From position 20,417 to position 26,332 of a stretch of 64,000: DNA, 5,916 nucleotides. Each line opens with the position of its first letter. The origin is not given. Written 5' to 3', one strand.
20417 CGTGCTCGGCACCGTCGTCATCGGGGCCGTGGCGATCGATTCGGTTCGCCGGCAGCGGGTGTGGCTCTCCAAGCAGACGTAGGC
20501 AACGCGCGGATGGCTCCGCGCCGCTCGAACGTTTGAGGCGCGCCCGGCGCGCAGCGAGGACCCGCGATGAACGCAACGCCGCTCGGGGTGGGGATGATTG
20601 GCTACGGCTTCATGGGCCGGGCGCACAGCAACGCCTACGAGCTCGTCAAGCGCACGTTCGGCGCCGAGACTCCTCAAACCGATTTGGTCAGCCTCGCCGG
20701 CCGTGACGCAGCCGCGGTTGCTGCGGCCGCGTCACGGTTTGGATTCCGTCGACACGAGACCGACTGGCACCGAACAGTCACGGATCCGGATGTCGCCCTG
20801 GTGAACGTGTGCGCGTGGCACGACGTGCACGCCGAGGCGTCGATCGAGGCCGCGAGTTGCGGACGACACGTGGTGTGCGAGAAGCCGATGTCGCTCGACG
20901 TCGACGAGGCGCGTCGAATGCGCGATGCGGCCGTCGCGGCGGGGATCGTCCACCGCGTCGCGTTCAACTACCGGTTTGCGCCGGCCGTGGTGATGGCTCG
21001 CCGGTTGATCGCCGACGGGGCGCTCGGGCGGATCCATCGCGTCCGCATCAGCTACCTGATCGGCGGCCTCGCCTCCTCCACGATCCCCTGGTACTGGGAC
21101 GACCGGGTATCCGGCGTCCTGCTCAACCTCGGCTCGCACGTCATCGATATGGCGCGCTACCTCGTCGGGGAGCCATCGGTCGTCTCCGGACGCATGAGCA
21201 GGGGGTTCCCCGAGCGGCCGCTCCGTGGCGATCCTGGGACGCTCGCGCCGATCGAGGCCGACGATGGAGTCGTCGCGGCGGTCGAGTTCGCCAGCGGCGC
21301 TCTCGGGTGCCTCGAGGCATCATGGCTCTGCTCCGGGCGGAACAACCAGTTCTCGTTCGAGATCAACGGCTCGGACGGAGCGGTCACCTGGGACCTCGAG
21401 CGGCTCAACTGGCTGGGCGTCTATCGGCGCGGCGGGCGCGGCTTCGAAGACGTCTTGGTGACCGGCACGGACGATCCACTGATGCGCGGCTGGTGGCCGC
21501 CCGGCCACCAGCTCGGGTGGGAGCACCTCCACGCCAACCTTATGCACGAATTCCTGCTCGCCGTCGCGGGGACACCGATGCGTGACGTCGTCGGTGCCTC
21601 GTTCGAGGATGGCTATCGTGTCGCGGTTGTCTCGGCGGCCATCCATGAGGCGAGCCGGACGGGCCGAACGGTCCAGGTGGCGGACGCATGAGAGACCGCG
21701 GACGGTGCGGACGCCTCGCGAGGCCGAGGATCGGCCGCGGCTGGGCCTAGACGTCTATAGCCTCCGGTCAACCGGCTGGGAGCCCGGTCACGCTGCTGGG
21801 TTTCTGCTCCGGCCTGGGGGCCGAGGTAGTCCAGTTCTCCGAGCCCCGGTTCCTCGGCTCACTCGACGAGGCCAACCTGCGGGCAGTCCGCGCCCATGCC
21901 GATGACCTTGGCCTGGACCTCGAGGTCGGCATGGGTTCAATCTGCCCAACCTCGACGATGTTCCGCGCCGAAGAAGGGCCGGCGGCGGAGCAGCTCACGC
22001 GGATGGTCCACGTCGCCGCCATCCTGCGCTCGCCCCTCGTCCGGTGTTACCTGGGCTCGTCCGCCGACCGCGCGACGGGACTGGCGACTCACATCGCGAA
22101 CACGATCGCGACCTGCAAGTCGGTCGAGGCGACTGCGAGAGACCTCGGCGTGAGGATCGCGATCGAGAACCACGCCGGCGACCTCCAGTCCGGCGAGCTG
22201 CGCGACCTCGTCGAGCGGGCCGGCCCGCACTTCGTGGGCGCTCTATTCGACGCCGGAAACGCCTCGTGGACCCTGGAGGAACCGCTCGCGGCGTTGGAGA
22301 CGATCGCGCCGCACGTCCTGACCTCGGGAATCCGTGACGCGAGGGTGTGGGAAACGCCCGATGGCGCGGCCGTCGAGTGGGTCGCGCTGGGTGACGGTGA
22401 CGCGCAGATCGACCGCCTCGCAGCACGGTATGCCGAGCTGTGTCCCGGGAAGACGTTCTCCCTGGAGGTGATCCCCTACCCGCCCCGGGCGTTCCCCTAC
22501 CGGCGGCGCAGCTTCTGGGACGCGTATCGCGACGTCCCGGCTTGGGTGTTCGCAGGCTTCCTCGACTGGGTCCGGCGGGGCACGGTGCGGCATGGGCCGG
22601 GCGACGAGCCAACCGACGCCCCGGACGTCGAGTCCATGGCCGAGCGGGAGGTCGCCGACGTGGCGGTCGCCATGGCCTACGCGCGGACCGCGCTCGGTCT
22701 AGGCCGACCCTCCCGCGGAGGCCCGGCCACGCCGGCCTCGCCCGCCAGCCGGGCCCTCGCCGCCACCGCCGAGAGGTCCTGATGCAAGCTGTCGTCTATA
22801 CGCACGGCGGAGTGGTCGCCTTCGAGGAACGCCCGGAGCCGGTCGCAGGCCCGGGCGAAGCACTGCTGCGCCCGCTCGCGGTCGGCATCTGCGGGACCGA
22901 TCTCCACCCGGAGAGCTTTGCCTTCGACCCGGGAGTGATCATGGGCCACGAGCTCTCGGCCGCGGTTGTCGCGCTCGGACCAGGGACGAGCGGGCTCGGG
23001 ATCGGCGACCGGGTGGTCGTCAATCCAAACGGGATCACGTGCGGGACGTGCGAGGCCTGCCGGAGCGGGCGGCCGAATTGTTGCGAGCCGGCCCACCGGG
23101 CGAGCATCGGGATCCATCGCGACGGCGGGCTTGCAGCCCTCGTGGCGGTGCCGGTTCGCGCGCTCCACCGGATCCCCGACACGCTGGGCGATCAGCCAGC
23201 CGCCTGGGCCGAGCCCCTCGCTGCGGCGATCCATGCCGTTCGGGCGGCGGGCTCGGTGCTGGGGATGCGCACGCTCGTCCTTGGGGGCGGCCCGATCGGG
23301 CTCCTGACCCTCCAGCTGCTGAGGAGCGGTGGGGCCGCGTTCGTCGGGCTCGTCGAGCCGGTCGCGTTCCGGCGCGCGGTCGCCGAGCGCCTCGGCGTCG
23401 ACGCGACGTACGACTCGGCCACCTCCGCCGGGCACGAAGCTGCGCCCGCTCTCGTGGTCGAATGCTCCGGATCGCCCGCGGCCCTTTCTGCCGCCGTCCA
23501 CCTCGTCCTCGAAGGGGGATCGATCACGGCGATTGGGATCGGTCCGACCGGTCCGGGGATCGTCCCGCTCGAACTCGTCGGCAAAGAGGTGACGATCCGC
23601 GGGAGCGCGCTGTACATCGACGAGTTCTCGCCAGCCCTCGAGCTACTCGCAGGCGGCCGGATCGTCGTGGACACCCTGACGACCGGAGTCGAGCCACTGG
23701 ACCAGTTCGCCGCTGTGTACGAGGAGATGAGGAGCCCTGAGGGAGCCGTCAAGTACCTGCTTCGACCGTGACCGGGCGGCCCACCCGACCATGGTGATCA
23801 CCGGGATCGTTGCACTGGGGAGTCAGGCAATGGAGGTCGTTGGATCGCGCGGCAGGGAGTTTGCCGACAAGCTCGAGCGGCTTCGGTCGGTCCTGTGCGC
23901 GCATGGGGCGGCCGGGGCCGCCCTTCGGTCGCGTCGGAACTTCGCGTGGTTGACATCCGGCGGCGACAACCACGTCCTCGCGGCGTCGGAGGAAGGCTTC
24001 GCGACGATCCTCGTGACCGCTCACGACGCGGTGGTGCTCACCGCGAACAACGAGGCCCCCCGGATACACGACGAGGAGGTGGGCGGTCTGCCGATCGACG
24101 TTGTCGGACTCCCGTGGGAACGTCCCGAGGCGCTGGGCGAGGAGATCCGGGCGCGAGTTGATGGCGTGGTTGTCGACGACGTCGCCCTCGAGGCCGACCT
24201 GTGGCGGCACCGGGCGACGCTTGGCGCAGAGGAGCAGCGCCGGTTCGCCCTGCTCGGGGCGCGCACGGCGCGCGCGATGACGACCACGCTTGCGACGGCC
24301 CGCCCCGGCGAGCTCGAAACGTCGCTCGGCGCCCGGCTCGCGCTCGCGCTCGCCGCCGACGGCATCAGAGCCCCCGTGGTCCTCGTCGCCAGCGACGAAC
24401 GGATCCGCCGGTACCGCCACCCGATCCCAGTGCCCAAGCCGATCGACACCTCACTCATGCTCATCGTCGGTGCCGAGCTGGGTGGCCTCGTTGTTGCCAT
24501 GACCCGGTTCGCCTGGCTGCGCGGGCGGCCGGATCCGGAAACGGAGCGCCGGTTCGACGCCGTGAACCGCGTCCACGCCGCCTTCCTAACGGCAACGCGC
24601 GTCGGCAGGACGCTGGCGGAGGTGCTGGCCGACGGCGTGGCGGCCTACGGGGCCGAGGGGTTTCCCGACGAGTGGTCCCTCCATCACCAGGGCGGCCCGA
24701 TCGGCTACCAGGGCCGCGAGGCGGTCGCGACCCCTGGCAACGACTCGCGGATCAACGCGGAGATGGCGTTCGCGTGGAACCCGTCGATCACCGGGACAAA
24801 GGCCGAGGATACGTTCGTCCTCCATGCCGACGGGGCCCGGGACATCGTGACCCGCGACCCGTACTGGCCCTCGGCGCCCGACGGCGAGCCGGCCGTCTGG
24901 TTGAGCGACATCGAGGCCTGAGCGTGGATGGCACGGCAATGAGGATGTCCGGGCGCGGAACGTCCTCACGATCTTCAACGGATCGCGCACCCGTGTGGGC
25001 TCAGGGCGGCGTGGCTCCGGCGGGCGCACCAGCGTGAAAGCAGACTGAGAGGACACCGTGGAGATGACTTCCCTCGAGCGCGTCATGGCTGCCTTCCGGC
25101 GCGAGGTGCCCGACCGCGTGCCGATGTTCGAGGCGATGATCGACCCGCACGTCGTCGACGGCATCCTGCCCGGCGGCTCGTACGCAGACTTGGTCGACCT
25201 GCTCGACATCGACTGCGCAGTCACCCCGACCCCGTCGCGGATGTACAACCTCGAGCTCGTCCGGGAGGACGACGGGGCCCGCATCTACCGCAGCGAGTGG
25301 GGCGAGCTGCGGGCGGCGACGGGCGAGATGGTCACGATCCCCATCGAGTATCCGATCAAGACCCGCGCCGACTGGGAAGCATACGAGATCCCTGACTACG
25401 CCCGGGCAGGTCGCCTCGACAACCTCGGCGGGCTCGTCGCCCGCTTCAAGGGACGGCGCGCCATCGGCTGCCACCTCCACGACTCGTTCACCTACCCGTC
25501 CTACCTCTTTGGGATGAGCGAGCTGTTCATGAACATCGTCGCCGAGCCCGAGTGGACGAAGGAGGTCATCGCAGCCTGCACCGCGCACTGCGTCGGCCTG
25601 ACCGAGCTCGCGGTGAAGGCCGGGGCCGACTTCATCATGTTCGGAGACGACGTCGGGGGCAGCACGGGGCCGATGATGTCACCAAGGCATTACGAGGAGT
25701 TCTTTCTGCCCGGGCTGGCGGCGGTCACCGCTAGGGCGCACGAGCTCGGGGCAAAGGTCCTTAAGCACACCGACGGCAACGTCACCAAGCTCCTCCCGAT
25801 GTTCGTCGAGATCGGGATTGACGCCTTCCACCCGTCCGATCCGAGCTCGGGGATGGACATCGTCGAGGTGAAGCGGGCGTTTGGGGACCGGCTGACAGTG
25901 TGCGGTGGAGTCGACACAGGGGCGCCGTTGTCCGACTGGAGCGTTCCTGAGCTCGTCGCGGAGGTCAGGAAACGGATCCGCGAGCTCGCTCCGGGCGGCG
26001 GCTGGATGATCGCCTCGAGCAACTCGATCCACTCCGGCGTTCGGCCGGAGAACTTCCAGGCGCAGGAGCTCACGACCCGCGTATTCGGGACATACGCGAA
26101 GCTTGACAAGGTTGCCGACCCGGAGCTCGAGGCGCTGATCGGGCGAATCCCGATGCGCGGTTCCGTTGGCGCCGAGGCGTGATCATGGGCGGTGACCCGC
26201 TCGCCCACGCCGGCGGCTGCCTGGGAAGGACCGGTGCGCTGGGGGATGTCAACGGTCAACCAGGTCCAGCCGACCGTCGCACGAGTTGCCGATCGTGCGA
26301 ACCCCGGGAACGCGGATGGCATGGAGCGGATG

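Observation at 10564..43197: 32.6-kb integrase-bearing island bounded by a duplicated 5' half of tRNA-Arg (unusual polarity)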

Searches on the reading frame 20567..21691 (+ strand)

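Call 13: search_protein_families(library=pfam, proteins=[window:20567-21691:+], max_evalue=0.001)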
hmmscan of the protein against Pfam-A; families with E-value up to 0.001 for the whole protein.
window:20567-21691:+ (374 aa): 3 families
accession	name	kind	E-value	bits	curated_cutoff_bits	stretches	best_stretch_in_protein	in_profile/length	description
PF22725.1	GFO_IDH_MocA_C3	-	9.7e-28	97.1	27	1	143-273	3-123/124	GFO/IDH/MocA C-terminal domain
PF02894.22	GFO_IDH_MocA_C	-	1.5e-24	87.5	22.9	1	145-371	1-218/218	Oxidoreductase family, C-terminal alpha/beta domain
PF01408.29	GFO_IDH_MocA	-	1.8e-18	67.8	24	1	7-131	2-118/120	Oxidoreductase family, NAD-binding Rossmann fold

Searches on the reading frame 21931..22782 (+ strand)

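Call 13: search_protein_families(library=pfam, proteins=[window:21931-22782:+], max_evalue=0.001)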
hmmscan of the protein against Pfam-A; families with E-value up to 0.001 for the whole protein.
window:21931-22782:+ (283 aa): 1 family
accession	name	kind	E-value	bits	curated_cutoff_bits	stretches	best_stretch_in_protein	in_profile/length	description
PF01261.30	AP_endonuc_2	-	2.4e-08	34.4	31.1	1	18-163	66-212/249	Xylose isomerase-like TIM barrel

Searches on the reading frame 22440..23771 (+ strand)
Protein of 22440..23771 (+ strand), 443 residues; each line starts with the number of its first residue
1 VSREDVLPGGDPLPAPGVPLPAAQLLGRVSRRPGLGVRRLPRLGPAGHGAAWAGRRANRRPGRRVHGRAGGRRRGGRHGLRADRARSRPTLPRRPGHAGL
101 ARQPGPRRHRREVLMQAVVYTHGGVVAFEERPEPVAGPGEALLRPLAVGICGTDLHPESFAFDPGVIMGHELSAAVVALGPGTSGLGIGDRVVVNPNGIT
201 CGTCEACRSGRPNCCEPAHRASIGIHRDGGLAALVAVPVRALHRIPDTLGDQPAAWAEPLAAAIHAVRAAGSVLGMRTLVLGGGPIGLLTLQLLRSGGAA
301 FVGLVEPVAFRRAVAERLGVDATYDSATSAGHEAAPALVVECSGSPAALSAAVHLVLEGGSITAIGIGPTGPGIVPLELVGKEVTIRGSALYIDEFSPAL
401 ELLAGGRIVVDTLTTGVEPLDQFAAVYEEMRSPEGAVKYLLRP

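Call 13: search_protein_families(library=pfam, proteins=[window:22440-23771:+], max_evalue=0.001)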
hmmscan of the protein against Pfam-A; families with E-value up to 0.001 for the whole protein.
window:22440-23771:+ (443 aa): 3 families
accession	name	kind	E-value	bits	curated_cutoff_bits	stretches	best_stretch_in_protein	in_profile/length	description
PF08240.17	ADH_N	-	2e-23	83.1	23.5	1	137-247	1-104/104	Alcohol dehydrogenase GroES-like domain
PF00107.32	ADH_zinc_N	-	7.8e-16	58.6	31.8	1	285-404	1-128/129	Zinc-binding dehydrogenase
PF16912.11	Glu_dehyd_C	-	6.4e-08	32.8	34.9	1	265-430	21-201/211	Glucose dehydrogenase C-terminus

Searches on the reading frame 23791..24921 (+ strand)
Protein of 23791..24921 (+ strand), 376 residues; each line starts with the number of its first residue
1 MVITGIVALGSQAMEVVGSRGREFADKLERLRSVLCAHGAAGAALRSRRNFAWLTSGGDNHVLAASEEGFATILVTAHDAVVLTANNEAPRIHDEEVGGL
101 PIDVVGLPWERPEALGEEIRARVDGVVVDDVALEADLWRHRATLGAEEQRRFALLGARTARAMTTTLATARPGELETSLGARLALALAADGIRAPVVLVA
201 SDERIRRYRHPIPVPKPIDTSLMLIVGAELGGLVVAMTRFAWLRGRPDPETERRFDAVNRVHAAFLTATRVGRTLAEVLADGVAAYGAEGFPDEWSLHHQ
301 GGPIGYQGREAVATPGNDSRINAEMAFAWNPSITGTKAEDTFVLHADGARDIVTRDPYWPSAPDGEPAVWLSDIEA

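Call 13: search_protein_families(library=pfam, proteins=[window:23791-24921:+], max_evalue=0.001)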
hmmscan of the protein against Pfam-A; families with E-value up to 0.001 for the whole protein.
window:23791-24921:+ (376 aa): 1 family
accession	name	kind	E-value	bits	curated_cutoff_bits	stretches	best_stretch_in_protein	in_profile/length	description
PF00557.29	Peptidase_M24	-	4e-09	37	23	1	157-343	8-205/208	Metallopeptidase family M24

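Call 55: search_protein_families(library=ncbifam, proteins=[window:23791-24921:+], max_evalue=0.001)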
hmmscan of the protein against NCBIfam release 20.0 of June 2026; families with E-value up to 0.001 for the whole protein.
window:23791-24921:+ (376 aa): 0 families

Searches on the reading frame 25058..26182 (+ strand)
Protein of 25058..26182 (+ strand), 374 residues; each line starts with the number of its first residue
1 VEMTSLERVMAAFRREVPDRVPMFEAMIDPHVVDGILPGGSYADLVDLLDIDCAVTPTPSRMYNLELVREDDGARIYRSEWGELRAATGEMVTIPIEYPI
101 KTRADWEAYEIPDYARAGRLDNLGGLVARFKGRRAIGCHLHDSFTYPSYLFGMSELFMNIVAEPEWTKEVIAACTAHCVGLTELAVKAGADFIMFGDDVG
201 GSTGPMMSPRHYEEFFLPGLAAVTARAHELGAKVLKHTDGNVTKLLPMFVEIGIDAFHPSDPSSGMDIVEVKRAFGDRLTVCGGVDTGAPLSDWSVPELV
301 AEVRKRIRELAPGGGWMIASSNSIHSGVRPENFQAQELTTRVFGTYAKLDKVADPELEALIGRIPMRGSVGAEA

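Call 13: search_protein_families(library=pfam, proteins=[window:25058-26182:+], max_evalue=0.001)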
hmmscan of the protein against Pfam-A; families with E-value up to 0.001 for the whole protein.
window:25058-26182:+ (374 aa): 1 family
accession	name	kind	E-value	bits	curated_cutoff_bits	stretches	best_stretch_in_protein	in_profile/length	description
PF01208.23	URO-D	-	2.6e-27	96.2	23.9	1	5-335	2-338/346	Uroporphyrinogen decarboxylase (URO-D)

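Call 55: search_protein_families(library=ncbifam, proteins=[window:25058-26182:+], max_evalue=0.001)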
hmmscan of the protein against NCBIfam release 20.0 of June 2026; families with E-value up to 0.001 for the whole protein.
window:25058-26182:+ (374 aa): 4 families
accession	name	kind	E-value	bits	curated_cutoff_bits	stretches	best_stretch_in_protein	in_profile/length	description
TIGR01463.1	mtaA_cmuA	subfamily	1.4e-20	73.8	235.4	1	119-335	123-330/340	MtaA/CmuA family methyltransferase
NF004889.0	PRK06252.1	subfamily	8.5e-17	61.2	244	1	142-308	147-305/340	methylcobalamin:coenzyme M methyltransferase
NF040654.1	MtaA_Meth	equivalog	1.2e-12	47.4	400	1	144-315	147-315/337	methylcobamide:CoM methyltransferase MtaA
NF041608.1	methylcob_mtaseMtbA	equivalog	2.7e-08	33.3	600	1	154-258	158-260/339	methylcobamide:CoM methyltransferase MtbA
